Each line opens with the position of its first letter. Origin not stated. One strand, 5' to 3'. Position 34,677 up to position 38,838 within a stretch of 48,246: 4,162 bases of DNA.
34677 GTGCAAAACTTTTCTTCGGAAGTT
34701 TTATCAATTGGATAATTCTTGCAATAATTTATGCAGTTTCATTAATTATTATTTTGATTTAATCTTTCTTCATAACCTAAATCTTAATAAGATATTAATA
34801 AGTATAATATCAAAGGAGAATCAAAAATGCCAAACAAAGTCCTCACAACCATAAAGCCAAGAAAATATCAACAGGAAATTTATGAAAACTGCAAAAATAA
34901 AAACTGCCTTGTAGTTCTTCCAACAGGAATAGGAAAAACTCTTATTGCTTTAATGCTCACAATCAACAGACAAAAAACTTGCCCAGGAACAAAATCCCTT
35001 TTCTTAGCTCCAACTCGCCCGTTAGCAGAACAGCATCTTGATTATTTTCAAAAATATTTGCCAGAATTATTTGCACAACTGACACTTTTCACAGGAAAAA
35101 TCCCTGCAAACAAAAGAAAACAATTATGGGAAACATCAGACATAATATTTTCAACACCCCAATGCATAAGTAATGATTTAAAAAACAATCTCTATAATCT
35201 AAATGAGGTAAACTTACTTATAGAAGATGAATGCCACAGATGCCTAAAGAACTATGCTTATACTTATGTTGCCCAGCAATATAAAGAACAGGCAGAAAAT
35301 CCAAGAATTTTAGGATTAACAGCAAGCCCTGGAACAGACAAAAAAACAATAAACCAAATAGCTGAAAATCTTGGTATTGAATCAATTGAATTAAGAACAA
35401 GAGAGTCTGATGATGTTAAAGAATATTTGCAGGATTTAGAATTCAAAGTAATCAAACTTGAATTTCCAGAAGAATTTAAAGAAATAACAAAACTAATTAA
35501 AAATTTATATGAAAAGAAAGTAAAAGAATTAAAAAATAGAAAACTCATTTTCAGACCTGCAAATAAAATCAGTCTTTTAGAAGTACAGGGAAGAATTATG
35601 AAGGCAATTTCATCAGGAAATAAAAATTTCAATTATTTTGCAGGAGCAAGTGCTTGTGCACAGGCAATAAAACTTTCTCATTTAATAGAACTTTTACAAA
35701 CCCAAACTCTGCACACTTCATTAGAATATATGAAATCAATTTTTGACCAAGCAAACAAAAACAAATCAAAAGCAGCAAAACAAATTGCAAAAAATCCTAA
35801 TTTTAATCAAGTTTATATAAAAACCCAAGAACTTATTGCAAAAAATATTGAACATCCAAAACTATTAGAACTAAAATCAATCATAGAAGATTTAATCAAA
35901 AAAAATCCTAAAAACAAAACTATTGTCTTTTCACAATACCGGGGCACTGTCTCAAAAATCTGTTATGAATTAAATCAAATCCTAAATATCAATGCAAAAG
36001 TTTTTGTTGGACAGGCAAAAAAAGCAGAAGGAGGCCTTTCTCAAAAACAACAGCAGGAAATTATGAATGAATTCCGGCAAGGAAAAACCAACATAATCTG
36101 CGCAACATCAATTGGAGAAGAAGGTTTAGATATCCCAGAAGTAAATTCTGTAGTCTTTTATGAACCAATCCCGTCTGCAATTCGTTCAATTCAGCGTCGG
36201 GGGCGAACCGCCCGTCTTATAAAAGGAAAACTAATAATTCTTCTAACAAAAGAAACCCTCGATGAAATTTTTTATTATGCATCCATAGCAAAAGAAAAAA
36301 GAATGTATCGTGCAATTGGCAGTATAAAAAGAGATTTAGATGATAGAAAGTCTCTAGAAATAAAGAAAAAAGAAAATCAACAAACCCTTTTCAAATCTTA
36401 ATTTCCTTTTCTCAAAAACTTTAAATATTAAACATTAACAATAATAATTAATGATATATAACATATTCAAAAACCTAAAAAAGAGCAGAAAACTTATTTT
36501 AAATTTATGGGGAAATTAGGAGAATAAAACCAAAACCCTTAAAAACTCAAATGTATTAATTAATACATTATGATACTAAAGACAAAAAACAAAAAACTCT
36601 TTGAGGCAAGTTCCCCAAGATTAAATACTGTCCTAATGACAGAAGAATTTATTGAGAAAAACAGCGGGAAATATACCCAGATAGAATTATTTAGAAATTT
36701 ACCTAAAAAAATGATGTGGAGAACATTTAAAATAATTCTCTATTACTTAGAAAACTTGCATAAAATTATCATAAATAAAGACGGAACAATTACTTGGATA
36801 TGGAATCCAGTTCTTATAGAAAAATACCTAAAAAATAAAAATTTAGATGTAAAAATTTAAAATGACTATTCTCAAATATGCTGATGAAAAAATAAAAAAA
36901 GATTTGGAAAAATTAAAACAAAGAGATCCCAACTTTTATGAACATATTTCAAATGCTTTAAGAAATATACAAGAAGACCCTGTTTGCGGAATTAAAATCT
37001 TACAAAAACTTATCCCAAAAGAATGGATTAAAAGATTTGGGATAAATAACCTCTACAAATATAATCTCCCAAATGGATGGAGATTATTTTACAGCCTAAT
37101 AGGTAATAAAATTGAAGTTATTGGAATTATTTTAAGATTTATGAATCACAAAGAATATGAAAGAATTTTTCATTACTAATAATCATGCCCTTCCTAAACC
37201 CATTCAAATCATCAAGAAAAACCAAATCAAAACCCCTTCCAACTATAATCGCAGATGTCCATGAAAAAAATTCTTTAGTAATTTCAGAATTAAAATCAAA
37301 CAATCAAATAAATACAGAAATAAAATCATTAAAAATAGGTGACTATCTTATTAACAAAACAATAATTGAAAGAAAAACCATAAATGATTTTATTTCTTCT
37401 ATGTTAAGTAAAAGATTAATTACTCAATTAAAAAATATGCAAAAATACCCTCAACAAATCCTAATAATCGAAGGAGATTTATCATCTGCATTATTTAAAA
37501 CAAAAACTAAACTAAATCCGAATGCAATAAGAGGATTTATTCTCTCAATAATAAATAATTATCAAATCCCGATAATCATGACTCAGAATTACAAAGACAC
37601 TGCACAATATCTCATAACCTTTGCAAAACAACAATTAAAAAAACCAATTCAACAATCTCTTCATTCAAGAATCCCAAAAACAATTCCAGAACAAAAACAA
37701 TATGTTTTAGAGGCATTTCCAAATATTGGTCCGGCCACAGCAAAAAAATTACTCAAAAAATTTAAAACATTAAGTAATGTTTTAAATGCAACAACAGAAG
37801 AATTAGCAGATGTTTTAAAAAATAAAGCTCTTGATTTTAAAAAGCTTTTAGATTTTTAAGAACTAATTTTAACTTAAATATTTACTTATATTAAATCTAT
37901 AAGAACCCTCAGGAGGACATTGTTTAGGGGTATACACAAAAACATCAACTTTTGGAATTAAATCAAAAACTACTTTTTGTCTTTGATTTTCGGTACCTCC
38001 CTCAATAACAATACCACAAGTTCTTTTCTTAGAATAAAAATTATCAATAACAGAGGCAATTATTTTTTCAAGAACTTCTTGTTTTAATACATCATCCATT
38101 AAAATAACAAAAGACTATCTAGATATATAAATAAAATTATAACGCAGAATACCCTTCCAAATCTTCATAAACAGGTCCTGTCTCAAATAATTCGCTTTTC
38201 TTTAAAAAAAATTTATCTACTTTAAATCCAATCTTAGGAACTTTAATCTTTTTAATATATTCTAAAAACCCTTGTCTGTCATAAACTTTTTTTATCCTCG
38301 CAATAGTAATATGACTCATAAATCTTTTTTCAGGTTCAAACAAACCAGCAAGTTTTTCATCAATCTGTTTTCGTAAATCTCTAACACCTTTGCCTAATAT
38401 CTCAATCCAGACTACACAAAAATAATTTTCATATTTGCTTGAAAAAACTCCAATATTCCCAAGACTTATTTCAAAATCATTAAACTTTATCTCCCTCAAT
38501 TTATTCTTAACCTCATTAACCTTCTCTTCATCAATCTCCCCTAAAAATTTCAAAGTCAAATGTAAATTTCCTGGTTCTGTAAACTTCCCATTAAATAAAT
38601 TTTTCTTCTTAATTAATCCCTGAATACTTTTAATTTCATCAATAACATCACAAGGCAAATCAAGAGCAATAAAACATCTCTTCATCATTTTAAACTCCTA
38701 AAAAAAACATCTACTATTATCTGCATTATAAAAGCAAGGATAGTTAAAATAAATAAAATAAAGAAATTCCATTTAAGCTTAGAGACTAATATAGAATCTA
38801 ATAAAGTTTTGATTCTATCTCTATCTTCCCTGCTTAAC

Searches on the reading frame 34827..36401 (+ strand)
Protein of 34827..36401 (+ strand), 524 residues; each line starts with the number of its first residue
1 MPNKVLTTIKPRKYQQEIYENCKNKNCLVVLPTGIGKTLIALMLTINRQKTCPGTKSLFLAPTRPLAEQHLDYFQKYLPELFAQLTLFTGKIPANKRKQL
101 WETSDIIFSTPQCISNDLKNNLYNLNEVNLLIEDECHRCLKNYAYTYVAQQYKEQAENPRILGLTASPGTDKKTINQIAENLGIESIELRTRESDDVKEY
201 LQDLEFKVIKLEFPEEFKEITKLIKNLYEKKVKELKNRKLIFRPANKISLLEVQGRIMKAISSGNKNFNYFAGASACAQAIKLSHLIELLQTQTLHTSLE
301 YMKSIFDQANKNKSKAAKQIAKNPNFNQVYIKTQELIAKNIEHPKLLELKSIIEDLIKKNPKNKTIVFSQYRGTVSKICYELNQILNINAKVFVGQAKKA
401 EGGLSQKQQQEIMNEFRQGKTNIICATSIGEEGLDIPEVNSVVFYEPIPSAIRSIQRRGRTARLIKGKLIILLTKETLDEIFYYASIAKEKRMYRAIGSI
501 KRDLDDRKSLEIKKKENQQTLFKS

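Call 46: search_protein_families(library=pfam, max_evalue=0.001, proteins=[window:34827-36401:+])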
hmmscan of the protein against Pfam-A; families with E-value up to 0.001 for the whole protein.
window:34827-36401:+ (524 aa): 6 families
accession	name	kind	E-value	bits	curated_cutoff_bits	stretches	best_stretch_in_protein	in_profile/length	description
PF00270.35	DEAD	-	2.8e-27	95.9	26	1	13-170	2-162/167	DEAD/DEAH box helicase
PF04851.21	ResIII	-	1.1e-24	87.6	22.5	1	9-168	2-162/164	Type III restriction enzyme, res subunit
PF00271.37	Helicase_C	-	4.7e-24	85.2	23.5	1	351-463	4-108/110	Helicase conserved C-terminal domain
PF21210.2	RNA_helicase_helical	-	9.7e-12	45.4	27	1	229-329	5-106/108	Putative ATP-dependent RNA helicase, helical bundle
PF16203.11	ERCC3_RAD25_C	-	0.00048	19.9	27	0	400-488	85-169/248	ERCC3/RAD25/XPB C-terminal helicase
PF13307.12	Helicase_C_2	-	0.00072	20.1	25.3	0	353-438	1-82/170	Helicase C-terminal domain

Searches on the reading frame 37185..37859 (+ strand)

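Call 89: search_protein_families(library=pfam, max_evalue=0.001, proteins=[window:37185-37859:+])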
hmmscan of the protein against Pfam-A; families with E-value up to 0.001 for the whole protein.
window:37185-37859:+ (224 aa): 4 families
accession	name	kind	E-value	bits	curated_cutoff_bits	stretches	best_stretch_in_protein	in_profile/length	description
PF02732.21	ERCC4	-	1.4e-22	80.6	24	1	24-144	2-138/140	ERCC4 domain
PF12826.13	HHH_2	-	5.9e-06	26.8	27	1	179-210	9-40/64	Helix-hairpin-helix motif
PF14520.12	HHH_5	-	6.5e-06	27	27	1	178-210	7-40/57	Helix-hairpin-helix domain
PF01367.25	5_3_exonuc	-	0.00056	20.8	40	0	178-208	23-52/97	5'-3' exonuclease, C-terminal SAM fold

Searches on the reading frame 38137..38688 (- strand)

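Call 89: search_protein_families(library=pfam, max_evalue=0.001, proteins=[window:38137-38688:-])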
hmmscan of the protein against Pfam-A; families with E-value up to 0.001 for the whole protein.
window:38137-38688:- (183 aa): 3 families
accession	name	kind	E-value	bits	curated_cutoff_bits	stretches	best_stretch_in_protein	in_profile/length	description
PF02834.22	LigT_PEase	-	6.7e-26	90.7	23.3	2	11-86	3-81/87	LigT like Phosphoesterase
PF13563.12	2_5_RNA_ligase2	-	8.2e-10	39.4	27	1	36-162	20-145/152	2'-5' RNA ligase superfamily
PF10469.15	AKAP7_NLS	-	0.00075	19.9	24.4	1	10-139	8-156/208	AKAP7 2'5' RNA ligase-like domain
